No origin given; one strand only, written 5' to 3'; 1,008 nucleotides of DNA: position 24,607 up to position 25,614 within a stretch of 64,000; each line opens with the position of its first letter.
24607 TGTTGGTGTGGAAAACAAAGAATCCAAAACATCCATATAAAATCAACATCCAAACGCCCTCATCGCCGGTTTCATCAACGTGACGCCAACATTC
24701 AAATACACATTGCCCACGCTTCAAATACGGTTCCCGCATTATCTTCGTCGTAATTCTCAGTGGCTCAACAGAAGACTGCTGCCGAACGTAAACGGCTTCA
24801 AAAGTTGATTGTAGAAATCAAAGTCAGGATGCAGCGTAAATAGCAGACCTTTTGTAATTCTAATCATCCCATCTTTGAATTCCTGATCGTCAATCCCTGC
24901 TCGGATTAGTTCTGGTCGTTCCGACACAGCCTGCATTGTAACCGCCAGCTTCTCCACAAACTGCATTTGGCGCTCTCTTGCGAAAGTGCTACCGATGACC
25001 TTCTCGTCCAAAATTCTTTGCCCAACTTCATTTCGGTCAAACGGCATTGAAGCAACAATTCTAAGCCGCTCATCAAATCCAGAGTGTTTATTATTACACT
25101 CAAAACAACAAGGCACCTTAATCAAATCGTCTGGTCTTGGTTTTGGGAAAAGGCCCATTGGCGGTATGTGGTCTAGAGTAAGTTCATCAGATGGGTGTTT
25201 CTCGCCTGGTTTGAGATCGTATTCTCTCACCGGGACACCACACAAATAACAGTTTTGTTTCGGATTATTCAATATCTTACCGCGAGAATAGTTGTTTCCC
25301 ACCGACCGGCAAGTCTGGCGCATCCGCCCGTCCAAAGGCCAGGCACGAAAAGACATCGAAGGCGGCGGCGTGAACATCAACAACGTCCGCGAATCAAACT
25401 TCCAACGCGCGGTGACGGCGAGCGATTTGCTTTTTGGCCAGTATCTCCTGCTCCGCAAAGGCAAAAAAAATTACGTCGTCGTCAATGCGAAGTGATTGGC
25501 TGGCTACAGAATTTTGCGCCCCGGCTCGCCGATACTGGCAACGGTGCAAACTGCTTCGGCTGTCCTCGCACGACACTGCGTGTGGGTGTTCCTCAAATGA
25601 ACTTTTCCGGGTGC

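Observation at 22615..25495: tyrS 3' end replaced by a low-GC substitute; the native S4-domain tail is stranded 2.3 kb downstream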

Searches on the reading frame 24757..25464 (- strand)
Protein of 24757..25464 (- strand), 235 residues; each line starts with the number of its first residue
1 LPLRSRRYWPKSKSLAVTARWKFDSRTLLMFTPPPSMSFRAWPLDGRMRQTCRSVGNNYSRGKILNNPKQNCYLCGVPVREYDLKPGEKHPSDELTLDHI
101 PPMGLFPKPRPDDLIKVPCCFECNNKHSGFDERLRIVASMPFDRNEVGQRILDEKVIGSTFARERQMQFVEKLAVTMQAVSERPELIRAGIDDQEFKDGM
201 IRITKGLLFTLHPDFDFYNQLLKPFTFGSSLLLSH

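Call 9: search_protein_families(library=pfam, proteins=[window:24757-25464:-], max_evalue=0.01)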
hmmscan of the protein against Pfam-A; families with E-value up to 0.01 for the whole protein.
window:24757-25464:- (235 aa): 0 families

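Call 37: search_protein_families(library=padloc, proteins=[window:24757-25323:-], max_evalue=0.01)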
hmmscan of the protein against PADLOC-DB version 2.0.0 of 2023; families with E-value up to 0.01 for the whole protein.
window:24757-25323:- (188 aa): 0 families

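Call 38: search_protein_families(library=pfam, proteins=[window:24757-25323:-], max_evalue=1)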
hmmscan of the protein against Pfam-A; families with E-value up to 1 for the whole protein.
window:24757-25323:- (188 aa): 1 family
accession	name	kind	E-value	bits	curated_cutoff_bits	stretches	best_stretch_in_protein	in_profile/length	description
PF14279.12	HNH_5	-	0.024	15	27.5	1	43-80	8-43/56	HNH endonuclease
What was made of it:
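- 24757..25323 (-): HNH-like ORF (188 codons from ATG 25323), with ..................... motifs. Pfam HNH_5 E=0.024, below the cut-off (call 38).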

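Call 40: search_solved_structures(query=window:24757-25323:-, max_evalue=10, show_alignments=2)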
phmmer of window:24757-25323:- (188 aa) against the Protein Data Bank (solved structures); distinct sequences matched with E-value up to 10: 4.
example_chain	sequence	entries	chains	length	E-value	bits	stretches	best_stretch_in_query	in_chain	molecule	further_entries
4h9d_A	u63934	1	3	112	0.018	18.1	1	40-80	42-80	HNH endonuclease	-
5clv_A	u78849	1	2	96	2.3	11.2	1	99-159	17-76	TrfB transcriptional repressor protein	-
5cm3_A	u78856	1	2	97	2.3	11.2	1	99-159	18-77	TrfB transcriptional repressor protein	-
5ckt_A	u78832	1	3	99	2.4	11.1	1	99-159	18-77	TrfB transcriptional repressor protein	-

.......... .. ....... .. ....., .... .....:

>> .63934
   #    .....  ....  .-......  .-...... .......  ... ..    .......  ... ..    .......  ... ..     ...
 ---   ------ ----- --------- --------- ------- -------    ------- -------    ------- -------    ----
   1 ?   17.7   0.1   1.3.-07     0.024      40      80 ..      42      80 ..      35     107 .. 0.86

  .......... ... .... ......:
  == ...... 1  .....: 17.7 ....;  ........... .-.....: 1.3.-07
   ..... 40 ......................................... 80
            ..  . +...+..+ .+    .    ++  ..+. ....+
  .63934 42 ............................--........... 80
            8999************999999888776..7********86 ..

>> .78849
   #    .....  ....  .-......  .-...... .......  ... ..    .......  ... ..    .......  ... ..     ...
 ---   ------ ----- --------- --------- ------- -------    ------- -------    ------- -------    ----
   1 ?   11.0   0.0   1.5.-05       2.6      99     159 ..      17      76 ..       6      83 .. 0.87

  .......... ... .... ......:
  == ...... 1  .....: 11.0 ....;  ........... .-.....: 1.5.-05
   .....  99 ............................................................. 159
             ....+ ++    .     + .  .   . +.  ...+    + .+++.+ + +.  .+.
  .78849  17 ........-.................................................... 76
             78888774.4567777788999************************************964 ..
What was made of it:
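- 24757..25323 (-): PDB 4h9d HNH endonuclease E=0.018 (call 40).
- Checked: The HNH call is weak: Pfam HNH_5 E=0.024, below the cut-off, and PDB 4h9d E=0.018 (calls 38, 40).
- An HNH-like ORF lies next to the junction (calls 38, 40).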

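Call 77: predict_structure(protein=window:24757-25323:-)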
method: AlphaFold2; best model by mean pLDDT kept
length: 188 residues; sequences in the alignment: 1
mean_pLDDT: 34.2   pTM: 0.20
mean pLDDT of the five models: 34.2, 31.7, 30.5, 29.1, 28.5
residues with pLDDT >= 90: 0; 70-90: 0; 50-70: 0; < 50: 188
segments of 3 or more residues with pLDDT < 50: 1-188
pLDDT, mean of each block of 10 residues (from residue 1): 21 30 41 45 38 30 33 36 26 27 33 33 40 37 42 41 36 33 28
secondary structure, 60 per line:
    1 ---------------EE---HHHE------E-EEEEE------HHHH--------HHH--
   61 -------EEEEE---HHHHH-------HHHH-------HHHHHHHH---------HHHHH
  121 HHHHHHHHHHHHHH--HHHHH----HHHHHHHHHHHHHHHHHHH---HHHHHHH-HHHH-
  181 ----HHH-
elements in order: E33-37 H44-47 E68-72 H76-80 H88-91 H99-106 H116-134 H137-141 H146-164 H168-174 H176-179
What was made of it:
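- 24757..25323 (-): The AF2 model was unusable, pLDDT 34 (call 77).
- Tried and rejected: An AlphaFold model of the HNH-like ORF without an alignment had pLDDT 34, so no fold search was run (call 77).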
